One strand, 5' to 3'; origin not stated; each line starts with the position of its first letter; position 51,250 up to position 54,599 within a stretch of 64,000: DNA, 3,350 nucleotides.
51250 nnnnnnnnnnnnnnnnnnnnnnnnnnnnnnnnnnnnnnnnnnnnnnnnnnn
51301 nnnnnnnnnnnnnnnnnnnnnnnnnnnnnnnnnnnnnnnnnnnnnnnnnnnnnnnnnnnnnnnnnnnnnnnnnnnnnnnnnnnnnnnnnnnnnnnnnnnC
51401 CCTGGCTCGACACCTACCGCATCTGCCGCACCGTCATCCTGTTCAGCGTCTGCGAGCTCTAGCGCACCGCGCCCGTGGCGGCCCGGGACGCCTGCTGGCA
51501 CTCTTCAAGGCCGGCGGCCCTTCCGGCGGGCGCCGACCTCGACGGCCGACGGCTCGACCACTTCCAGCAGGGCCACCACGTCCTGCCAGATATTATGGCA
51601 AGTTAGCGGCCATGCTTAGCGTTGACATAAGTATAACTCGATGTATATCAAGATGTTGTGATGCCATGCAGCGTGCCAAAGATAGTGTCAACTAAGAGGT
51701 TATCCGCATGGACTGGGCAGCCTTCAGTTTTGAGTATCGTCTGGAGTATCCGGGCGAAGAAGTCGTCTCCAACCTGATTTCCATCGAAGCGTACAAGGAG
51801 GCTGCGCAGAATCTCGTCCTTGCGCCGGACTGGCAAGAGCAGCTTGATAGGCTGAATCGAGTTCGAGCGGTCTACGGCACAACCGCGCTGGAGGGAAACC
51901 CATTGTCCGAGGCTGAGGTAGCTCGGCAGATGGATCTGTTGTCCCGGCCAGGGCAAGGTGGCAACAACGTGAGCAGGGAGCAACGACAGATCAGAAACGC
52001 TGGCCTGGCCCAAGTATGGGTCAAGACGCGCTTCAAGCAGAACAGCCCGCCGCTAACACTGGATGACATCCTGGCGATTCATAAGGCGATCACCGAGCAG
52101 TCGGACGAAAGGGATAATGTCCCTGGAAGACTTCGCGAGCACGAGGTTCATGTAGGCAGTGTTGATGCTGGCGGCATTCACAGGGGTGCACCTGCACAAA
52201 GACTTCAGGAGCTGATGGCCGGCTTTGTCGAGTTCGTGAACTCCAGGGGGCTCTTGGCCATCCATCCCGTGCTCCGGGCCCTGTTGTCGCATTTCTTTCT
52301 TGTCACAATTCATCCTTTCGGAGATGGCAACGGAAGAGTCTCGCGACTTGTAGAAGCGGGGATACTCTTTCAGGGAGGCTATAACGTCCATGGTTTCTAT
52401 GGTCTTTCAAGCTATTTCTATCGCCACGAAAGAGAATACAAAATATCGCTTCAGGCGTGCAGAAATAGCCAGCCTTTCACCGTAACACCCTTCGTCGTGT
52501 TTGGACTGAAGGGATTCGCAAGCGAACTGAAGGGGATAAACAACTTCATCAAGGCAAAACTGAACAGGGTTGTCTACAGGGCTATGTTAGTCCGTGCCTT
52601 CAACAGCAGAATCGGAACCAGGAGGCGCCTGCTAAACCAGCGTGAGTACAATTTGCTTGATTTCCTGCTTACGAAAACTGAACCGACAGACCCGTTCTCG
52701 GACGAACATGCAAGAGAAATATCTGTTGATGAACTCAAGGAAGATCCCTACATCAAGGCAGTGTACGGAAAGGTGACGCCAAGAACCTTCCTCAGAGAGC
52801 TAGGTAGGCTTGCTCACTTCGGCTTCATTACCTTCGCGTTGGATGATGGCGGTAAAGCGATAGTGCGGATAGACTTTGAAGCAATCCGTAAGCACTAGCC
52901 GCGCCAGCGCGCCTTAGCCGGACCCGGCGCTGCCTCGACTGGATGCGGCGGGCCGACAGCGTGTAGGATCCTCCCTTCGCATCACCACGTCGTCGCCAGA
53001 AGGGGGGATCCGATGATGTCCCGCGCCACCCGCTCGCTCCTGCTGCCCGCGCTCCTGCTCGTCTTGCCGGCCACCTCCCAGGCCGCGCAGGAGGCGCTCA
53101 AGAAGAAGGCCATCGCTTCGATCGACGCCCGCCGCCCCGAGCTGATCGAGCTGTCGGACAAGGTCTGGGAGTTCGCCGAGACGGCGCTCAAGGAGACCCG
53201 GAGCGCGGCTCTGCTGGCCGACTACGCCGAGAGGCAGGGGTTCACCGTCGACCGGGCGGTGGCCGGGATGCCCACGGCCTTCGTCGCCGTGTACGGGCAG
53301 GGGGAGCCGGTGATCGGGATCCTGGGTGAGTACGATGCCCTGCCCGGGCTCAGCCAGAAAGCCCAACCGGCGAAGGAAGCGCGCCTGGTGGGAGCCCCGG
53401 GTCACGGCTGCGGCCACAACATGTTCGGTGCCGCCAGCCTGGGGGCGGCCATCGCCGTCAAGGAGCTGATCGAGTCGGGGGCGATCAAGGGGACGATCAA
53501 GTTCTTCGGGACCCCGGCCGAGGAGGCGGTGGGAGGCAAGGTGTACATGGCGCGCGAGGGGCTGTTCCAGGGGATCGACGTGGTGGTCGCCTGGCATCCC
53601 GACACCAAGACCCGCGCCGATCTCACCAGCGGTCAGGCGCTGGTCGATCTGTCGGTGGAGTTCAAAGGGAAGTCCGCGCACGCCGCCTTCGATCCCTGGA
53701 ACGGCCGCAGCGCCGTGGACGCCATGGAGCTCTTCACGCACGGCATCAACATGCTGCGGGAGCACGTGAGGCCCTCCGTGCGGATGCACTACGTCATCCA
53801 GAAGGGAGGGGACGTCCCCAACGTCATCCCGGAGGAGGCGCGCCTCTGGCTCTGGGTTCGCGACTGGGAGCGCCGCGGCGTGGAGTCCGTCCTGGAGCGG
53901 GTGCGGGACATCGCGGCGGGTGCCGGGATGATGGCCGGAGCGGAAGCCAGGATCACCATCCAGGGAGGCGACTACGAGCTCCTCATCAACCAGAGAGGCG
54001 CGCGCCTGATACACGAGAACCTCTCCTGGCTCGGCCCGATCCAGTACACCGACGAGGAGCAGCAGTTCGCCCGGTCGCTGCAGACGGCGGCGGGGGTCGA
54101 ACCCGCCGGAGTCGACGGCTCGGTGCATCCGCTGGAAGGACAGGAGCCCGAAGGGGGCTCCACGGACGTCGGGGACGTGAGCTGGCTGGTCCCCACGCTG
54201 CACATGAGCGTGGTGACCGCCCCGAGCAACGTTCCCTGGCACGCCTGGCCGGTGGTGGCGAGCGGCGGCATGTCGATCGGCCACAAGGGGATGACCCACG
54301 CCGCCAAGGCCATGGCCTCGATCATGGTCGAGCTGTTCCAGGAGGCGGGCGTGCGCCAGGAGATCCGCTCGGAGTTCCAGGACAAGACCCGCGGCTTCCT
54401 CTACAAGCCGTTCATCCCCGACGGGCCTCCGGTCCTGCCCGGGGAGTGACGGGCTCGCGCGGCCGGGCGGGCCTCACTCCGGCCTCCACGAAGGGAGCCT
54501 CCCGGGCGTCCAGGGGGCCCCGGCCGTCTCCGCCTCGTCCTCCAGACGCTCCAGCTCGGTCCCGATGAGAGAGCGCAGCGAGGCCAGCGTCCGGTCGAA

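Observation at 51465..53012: Solitary low-GC Fic (AMPylase-type) gene inserted between a glycosyltransferase and an M20 peptidase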

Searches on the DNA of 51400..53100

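Call 70: search_rna_families(source=window, start=51400, end=53100, threshold=evalue, max_evalue=1)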
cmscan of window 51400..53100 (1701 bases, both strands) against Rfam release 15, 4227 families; matches with E-value up to 1: 0.
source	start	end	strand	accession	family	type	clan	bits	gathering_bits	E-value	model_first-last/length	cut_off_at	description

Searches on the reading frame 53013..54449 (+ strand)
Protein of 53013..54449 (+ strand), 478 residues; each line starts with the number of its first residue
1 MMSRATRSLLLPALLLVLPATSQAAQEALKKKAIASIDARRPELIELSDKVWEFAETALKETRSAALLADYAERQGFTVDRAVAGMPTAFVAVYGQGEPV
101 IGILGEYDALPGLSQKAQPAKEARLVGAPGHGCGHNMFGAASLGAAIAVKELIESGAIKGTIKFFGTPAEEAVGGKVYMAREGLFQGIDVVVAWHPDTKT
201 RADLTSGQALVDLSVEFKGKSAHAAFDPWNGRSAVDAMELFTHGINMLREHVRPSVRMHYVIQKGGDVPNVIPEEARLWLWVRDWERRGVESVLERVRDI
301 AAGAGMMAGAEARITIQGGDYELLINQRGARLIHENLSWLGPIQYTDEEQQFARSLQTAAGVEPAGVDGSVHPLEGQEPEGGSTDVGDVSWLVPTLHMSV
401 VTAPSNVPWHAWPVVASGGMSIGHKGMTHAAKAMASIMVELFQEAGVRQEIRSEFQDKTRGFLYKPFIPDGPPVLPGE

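Call 6: search_protein_families(library=pfam, proteins=[window:53013-54449:+], max_evalue=0.01)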
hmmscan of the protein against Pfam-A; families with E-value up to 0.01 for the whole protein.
window:53013-54449:+ (478 aa): 2 families
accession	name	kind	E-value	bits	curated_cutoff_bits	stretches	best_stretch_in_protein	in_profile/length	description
PF01546.33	Peptidase_M20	-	1.1e-09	39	24.6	1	104-239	3-113/206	Peptidase family M20/M25/M40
PF07687.19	M20_dimer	-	9.5e-09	35.6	21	1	212-301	8-99/107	Peptidase dimerisation domain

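Call 14: find_related_loci(query=window:53013-54449:+, collection=genome_contigs, flank=10000)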
Query window:53013-54449:+ (478 aa) in genome_contigs; peptide patterns used: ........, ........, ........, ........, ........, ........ (x = any residue, [..] = any of these).
598 stretches matched a pattern (row limit reached: there are more); 568 encode a relative of the query (tblastn E <= 1e-3); the best 80 are kept; 80 distinct loci.
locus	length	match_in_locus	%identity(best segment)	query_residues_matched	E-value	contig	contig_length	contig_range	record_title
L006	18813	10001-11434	66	1-476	0e+0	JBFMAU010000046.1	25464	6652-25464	MAG: Acidobacteriota bacterium isolate MAG146 MAG146_46, whole genome shotgun sequence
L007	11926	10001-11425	68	7-476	0e+0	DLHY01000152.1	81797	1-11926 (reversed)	MAG TPA_asm: Chloracidobacterium sp. UBA7656 UBA7656_contig_3567, whole genome shotgun sequence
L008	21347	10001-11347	69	30-478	0e+0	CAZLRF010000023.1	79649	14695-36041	MAG TPA_asm: uncultured Acidobacteriota bacterium isolate binchicken_co274_304 genome assembly, contig: NODE_807_length_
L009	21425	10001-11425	67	4-473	0e+0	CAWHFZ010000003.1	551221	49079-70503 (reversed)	MAG: Vicinamibacteria bacterium isolate MFD00392.bin.3.577 genome assembly, contig: contig_1378, whole genome shotgun se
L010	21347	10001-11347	68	30-478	0e+0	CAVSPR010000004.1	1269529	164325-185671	MAG: uncultured Acidobacteriota bacterium isolate MFD02979.bin.2.94 genome assembly, contig: contig_29843, whole genome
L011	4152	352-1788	67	1-476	0e+0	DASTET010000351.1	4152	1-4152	MAG TPA_asm: Blastocatellia bacterium isolate SMAG_U854 k141_21162, whole genome shotgun sequence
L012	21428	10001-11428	68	2-473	0e+0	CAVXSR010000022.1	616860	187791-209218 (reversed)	MAG: Vicinamibacteria bacterium isolate MFD04850.bin.1.214 genome assembly, contig: contig_753, whole genome shotgun seq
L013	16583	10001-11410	65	10-476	0e+0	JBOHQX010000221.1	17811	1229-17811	MAG: bacterium isolate M3-S_metawrap_bin.56 k127_3787382, whole genome shotgun sequence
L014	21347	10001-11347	67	30-476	0e+0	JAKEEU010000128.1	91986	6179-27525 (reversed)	MAG: candidate division KSB1 bacterium isolate PMV_1_maxbin.001 PMV_1_maxbin.001.k101_550152, whole genome shotgun seque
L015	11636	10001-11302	70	43-476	0e+0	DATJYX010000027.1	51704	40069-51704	MAG TPA_asm: Vicinamibacteria bacterium isolate SMAG_U15163 k141_2255042, whole genome shotgun sequence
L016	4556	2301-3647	67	30-476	0e+0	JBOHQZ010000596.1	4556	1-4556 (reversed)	MAG: bacterium isolate SD8033_maxbin2.bin.2_sub NODE_7969_length_4556_cov_2.340257, whole genome shotgun sequence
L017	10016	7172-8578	65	10-476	0e+0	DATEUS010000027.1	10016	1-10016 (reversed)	MAG TPA_asm: Candidatus Acidiferrales bacterium isolate SMAG_U8347 k141_1463023, whole genome shotgun sequence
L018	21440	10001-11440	65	2-478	0e+0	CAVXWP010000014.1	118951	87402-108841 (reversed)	MAG: Blastocatellia bacterium isolate MFD04944.bin.1.11 genome assembly, contig: contig_80754, whole genome shotgun sequ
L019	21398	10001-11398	65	7-471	0e+0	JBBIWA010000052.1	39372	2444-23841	MAG: Acidobacteriota bacterium isolate ETS170220_bin_9 NODE_375_length_39372_cov_4.9378, whole genome shotgun sequence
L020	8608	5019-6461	63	2-478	0e+0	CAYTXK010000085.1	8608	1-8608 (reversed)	MAG TPA_asm: uncultured Acidobacteriota bacterium isolate SRP119689_co1_2 genome assembly, contig: NODE_13018_length_860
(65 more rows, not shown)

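Call 17: find_encoding_contigs(protein=window:53013-54449:+, flank=8000, max_places=6)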
Protein window:53013-54449:+ (478 aa): 3 contigs read that carry it; 2 places shown.
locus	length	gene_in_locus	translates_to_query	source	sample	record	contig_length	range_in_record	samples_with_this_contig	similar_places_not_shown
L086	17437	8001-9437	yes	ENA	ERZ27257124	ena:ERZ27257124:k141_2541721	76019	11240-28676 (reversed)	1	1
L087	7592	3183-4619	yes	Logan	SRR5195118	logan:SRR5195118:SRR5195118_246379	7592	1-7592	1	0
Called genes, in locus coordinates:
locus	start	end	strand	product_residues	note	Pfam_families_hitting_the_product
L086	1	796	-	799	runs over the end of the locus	PF01663:Phosphodiest, PF13374:TPR_10 (faint), PF13428:TPR_14 (faint), PF13424:TPR_12 (weak), PF13432:TPR_16 (weak), PF14559:TPR_19, PF13432:TPR_16 (weak), PF14559:TPR_19 (weak), +8 more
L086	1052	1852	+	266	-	PF13623:SurA_N_2 (faint), PF13624:SurA_N_3, PF13145:Rotamase_2, PF00639:Rotamase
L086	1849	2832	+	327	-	PF13623:SurA_N_2 (faint), PF13624:SurA_N_3 (weak), PF09312:SurA_N (weak), PF13145:Rotamase_2, PF13616:Rotamase_3, PF00639:Rotamase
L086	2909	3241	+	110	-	PF17209:Hfq (weak), PF21979:Hfq_1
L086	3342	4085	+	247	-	PF03548:LolA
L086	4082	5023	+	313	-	PF00850:Hist_deacetyl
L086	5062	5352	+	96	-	PF00550:PP-binding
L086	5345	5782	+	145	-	PF22817:ApeP-like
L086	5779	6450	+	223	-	PF00535:Glycos_transf_2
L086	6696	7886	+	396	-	PF02661:Fic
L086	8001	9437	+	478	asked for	PF01546:Peptidase_M20, PF07687:M20_dimer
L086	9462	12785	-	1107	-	PF02012:BNR (faint), PF15902:Sortilin-Vps10 (weak)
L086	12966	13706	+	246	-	-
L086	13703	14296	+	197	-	PF14376:Haem_bd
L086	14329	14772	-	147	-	PF00903:Glyoxalase (weak)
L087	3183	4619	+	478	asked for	PF01546:Peptidase_M20, PF07687:M20_dimer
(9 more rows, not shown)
